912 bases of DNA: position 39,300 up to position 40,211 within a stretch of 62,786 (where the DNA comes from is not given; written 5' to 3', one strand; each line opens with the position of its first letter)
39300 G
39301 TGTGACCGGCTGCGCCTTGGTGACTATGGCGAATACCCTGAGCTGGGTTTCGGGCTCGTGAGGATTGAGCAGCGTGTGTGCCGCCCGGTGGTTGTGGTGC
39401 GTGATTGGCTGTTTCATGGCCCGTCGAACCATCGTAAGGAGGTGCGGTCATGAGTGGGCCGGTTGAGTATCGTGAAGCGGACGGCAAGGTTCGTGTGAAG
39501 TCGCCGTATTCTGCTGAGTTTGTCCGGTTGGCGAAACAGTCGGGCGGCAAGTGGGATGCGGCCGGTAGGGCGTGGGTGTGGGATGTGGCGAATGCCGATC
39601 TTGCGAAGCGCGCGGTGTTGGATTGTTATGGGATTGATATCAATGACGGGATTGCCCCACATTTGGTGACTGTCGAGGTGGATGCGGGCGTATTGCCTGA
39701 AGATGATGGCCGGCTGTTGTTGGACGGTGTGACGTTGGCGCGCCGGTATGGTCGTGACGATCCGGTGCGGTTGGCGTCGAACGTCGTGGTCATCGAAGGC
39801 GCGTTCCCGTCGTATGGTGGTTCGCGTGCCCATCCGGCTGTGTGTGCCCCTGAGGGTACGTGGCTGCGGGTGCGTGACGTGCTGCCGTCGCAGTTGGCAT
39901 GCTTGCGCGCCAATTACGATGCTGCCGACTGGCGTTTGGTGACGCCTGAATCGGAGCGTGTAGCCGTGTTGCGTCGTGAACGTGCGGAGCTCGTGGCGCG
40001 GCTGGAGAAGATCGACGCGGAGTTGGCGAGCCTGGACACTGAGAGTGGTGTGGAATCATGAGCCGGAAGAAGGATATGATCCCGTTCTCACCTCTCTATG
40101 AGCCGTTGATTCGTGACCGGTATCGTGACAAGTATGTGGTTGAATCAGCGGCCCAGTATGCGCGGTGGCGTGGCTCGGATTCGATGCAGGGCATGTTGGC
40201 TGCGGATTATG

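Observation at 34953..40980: Self-contained ~6 kb opposite-strand island between the early and late operons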

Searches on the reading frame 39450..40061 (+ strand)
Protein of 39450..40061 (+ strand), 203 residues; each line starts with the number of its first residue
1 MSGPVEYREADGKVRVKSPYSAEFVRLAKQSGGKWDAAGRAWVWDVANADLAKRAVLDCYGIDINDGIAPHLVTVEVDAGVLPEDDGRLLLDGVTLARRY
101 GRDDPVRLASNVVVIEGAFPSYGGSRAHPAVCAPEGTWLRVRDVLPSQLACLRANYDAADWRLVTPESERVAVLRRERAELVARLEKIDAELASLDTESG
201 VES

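Call 4: search_protein_families(library=pfam, proteins=[window:39450-40061:+], max_evalue=0.1)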
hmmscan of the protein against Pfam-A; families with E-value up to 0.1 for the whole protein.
window:39450-40061:+ (203 aa): 0 families

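Call 5: search_protein_families(library=phrogs, proteins=[window:39450-40061:+], max_evalue=0.1)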
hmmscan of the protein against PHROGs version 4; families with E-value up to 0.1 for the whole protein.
window:39450-40061:+ (203 aa): 3 families
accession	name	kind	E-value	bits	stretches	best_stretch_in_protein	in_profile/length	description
phrog_18108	-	unknown function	4.7e-23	82.7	1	10-190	104-277/290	-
phrog_24323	-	unknown function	0.013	16.6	1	11-62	8-59/65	-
phrog_28194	-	unknown function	0.023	15.6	1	134-147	14-27/28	-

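Call 11: search_dna_similar(query=window:39450-40061:+, collection=phages, mode=protein, max_rows=30, max_evalue=0.001)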
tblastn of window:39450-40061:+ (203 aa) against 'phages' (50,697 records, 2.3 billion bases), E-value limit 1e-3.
Records with a match: 7; places in all: 7; records where one place covers at least 80% of the query: 0.
Best place of each record, by identity: <60% 7.
By first word of the organism name: Fusobacterium 4; Salisaeta 2; Dolichospermum 1.
By host as written in the record: Fusobacterium nucleatum 4; Salisaeta sp. SP9-1 2; Dolichospermum flos-aquae 1.
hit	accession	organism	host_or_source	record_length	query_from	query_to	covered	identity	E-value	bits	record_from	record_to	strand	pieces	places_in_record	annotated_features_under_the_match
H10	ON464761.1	Fusobacterium phage JD-Fnp3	Fusobacterium nucleatum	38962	5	149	71%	34.2%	2e-14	77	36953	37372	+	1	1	hypothetical protein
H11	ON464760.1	Fusobacterium phage JD-Fnp2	Fusobacterium nucleatum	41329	5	149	71%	34.2%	2e-14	77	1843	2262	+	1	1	hypothetical protein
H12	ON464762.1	Fusobacterium phage JD-Fnp5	Fusobacterium nucleatum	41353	5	149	71%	34.2%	2e-14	77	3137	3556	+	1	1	hypothetical protein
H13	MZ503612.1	Fusobacterium phage FNU_1P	Fusobacterium nucleatum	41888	5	141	67%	35.0%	4e-7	55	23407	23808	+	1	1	hypothetical protein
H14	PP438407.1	Dolichospermum phage Dfl-JY14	Dolichospermum flos-aquae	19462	14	144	65%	34.8%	7e-8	57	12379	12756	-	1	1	hypothetical protein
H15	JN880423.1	Salisaeta icosahedral phage 1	Salisaeta sp. SP9-1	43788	12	150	68%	32.6%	4e-12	70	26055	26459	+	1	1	gp41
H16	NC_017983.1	Salisaeta icosahedral phage 1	Salisaeta sp. SP9-1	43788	12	150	68%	32.6%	4e-12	70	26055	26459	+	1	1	gp41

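Call 22: search_protein_families(library=padloc, proteins=[window:39450-40061:+], max_evalue=0.1)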
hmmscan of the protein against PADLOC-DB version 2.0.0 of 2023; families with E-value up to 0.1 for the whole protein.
window:39450-40061:+ (203 aa): 0 families

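Call 23: search_protein_families(library=ncbifam, proteins=[window:39450-40061:+], max_evalue=0.1)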
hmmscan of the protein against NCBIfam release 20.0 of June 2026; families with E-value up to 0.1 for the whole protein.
window:39450-40061:+ (203 aa): 0 families

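Call 37: find_homologous_proteins(query=window:39450-40061:+, max_evalue=0.001)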
Query window:39450-40061:+ (203 aa): 14 proteins with E <= 0.001 among 2022 candidates.
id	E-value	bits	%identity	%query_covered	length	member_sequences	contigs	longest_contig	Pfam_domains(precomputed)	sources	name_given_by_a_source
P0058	1.2e-114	399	93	96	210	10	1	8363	-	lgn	-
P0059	5.5e-114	397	92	96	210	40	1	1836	-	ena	-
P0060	2.2e-111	388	89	98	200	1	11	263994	-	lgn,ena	-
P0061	2.4e-110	385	90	96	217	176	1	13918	-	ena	-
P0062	3.2e-101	355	86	100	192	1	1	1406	-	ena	-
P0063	3.6e-99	349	81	99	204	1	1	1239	-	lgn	-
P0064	1.8e-80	287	98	66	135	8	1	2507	-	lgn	-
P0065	1.1e-66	243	61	97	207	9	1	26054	-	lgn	-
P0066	3.7e-65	237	89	63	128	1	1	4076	-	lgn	-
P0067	4.3e-64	234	61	96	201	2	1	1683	-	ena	-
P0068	8.3e-63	230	61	96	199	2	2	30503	-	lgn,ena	-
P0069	2.2e-58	215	58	96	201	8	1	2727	-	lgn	-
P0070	2.6e-57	212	58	96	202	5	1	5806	-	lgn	-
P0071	8.9e-28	115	93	30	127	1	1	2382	-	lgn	-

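Call 74: search_solved_structures(query=A7, max_evalue=5, show_alignments=2)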
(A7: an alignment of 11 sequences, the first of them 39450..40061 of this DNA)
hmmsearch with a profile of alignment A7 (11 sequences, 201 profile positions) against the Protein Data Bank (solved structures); distinct sequences matched with E-value up to 5: 14.
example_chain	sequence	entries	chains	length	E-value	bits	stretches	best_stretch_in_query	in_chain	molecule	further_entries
9tlt_A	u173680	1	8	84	8.1e-06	28.8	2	161-195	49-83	Sc-apCC-2-KLHL20-4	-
9tls_A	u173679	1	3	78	9.2e-06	28.6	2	146-195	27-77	Sc-apCC-2-KLHL20-3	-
9tlw_A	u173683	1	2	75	0.00018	24.4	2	166-195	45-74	Sc-apCC-2-MCL-1-4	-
9tlu_C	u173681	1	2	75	0.0039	20.1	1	166-194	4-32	Sc-apCC-2-BCL-xL-3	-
9tln_A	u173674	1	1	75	0.0045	19.9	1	166-194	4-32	Sc-apCC-2-BCL-xL-2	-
9tlv_A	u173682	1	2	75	0.0078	19.1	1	166-195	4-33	Sc-apCC-2-MCL-1-3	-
9tlp_A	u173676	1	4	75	0.0088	18.9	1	166-194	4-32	Sc-apCC-2-BCL-xL-6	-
9tlm_A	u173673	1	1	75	0.014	18.3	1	166-194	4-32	Sc-apCC-2-MCL-1-1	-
9tlo_A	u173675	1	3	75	0.015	18.2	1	166-194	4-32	Sc-apCC-2-BCL-xL-5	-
9tlq_A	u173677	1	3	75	0.015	18.1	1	166-194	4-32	Sc-apCC-2-BCL-xL-8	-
9tlr_A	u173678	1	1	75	0.022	17.6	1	166-194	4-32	Sc-apCC-2-BCL-xL-11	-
6a69_B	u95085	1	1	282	0.29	14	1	105-185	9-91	Neuroplastin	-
9bov_A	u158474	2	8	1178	0.53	13.1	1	83-179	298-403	Molybdopterin oxidoreductase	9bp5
4b86_A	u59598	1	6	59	0.71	12.7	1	145-188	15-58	MALE-SPECIFIC LETHAL 1 HOMOLOG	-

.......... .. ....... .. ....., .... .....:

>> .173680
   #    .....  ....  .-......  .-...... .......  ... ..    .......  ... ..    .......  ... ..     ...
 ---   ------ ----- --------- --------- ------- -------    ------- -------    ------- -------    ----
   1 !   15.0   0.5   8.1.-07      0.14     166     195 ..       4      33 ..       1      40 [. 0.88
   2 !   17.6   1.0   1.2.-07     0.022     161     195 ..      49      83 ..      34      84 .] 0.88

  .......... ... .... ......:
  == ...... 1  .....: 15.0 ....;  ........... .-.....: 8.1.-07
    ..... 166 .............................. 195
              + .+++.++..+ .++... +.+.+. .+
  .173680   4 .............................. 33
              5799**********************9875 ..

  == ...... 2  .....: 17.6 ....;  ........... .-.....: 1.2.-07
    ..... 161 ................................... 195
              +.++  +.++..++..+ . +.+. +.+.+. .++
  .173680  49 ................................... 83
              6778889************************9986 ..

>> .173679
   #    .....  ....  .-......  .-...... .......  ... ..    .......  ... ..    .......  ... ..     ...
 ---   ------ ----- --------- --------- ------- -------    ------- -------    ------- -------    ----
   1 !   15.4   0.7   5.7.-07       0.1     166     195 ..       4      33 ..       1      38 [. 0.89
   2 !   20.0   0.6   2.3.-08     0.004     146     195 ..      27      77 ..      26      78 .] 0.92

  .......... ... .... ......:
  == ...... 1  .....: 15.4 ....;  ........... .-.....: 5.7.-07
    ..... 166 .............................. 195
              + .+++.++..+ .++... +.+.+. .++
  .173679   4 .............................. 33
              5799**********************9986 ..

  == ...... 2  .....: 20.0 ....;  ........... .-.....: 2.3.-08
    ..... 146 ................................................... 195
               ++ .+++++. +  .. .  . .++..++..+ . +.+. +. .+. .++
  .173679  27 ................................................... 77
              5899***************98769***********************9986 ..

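Call 99: get_annotated_region(hit=H11, flank=4000)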
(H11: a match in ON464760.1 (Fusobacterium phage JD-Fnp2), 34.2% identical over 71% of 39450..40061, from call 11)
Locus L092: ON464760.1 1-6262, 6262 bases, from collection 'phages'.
description: Fusobacterium phage JD-Fnp2, complete genome.
organism: Fusobacterium phage JD-Fnp2 (NCBI taxid 2950464)
taxonomy: Viruses; Duplodnaviria; Heunggongvirae; Uroviricota; Caudoviricetes
host: Fusobacterium nucleatum; source: -; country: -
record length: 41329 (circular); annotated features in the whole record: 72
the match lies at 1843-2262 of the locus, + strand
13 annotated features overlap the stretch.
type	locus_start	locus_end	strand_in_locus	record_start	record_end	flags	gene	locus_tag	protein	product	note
CDS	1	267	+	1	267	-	-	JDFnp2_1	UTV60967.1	hypothetical protein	-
CDS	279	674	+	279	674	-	-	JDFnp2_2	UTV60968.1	hypothetical protein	-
CDS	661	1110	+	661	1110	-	-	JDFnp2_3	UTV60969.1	hypothetical protein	-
CDS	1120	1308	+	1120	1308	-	-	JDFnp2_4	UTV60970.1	holin family protein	-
CDS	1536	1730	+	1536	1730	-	-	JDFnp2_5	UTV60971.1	hypothetical protein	-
CDS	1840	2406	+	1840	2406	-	-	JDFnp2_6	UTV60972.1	hypothetical protein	-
CDS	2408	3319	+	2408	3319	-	-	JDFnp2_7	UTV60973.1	site-specific integrase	-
CDS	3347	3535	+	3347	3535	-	-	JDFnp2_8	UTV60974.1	toxin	Toxin SymE, type I toxin-antitoxin system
CDS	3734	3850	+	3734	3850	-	-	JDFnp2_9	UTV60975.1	hypothetical protein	-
CDS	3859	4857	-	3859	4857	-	-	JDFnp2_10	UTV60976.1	site-specific integrase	-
CDS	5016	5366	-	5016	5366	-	-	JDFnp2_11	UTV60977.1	putative peptidoglycan binding domain protein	-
CDS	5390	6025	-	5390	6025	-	-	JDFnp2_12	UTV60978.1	LexA family transcriptional regulator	-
CDS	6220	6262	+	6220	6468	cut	-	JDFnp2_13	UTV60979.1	DUF739 family protein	-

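Call 100: get_annotated_region(hit=H15, flank=4000)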
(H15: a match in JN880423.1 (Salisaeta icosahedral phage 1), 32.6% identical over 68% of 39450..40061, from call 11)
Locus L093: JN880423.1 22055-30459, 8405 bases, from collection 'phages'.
description: Salisaeta icosahedral phage 1, complete genome.
organism: Salisaeta icosahedral phage 1 (NCBI taxid 1183239)
taxonomy: Viruses
host: Salisaeta sp. SP9-1; source: -; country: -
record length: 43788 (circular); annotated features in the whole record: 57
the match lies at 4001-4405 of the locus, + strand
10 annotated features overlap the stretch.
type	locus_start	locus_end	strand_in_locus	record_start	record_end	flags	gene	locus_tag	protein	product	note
CDS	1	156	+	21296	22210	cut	-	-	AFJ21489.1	gp34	structural protein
CDS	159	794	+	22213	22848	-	-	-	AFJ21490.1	hypothetical protein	ORF 35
CDS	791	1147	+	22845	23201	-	-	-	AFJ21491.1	hypothetical protein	ORF 36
CDS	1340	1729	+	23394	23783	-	-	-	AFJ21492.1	gp37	structural protein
CDS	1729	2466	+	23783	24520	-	-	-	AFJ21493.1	hypothetical protein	ORF 38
CDS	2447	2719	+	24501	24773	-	-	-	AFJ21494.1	hypothetical protein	ORF 39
CDS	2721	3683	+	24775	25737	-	-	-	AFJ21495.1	gp40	structural protein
CDS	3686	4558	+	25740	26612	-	-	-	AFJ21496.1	gp41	structural protein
CDS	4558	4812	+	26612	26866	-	-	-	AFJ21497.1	hypothetical protein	ORF 42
CDS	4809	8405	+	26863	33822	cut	-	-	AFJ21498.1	gp43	structural protein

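Call 108: get_annotated_region(hit=H13, flank=3000)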
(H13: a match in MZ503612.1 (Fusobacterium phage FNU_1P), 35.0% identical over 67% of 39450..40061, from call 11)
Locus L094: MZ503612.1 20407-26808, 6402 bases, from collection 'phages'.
description: Fusobacterium phage FNU_1P, complete genome.
organism: Fusobacterium phage FNU_1P (NCBI taxid 2861054)
taxonomy: Viruses; Duplodnaviria; Heunggongvirae; Uroviricota; Caudoviricetes
host: Fusobacterium nucleatum; source: -; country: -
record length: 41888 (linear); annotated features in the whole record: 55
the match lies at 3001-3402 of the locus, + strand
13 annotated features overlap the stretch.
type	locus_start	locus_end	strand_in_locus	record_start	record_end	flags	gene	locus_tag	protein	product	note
CDS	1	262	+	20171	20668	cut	-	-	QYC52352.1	protein of unknown function DUF2977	protein of unknown function (DUF2977)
CDS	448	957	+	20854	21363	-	-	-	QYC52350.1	L alanyl D glutamate peptidase endolysin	-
CDS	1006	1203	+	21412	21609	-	-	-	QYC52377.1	hypothetical protein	hypothetical protein 5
CDS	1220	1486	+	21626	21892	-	-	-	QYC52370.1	hypothetical protein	hypothetical protein 6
CDS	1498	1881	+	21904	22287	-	-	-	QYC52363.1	hypothetical protein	hypothetical protein 7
CDS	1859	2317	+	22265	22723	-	-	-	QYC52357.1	protein of unknown function DUF1353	protein of unknown function (DUF1353)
CDS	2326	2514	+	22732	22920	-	-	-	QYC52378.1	holin family protein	-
CDS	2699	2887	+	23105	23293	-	-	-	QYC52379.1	hypothetical protein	hypothetical protein 8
CDS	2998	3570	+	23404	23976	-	-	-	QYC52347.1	hypothetical protein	hypothetical protein 9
CDS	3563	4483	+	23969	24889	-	-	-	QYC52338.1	site-specific integrase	-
CDS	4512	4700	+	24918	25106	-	-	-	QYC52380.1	hypothetical protein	hypothetical protein_10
CDS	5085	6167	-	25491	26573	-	-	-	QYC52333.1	site-specific integrase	-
CDS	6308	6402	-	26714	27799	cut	-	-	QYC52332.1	type I restriction enzyme N-terminal domain-containing protein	type I restriction enzyme HsdR N-terminal domain-containing protein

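Call 109: get_annotated_region(hit=H14, flank=3000)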
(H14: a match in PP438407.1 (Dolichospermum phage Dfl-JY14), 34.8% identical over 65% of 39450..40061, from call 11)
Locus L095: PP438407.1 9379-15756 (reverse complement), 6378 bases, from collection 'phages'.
description: Dolichospermum phage Dfl-JY14, complete genome.
organism: Dolichospermum phage Dfl-JY14 (NCBI taxid 3128130)
taxonomy: Viruses
host: Dolichospermum flos-aquae; source: China; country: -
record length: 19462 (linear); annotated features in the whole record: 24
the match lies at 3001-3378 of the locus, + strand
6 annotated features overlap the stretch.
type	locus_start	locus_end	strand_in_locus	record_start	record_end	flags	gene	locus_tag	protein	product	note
CDS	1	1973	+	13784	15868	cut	-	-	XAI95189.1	hypothetical protein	-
CDS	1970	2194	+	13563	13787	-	-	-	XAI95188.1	hypothetical protein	-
CDS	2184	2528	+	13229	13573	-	-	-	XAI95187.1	hypothetical protein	-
CDS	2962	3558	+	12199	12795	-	-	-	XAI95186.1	hypothetical protein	-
CDS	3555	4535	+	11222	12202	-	-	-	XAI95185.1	hypothetical protein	-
CDS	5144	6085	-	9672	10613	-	-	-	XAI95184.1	hypothetical protein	-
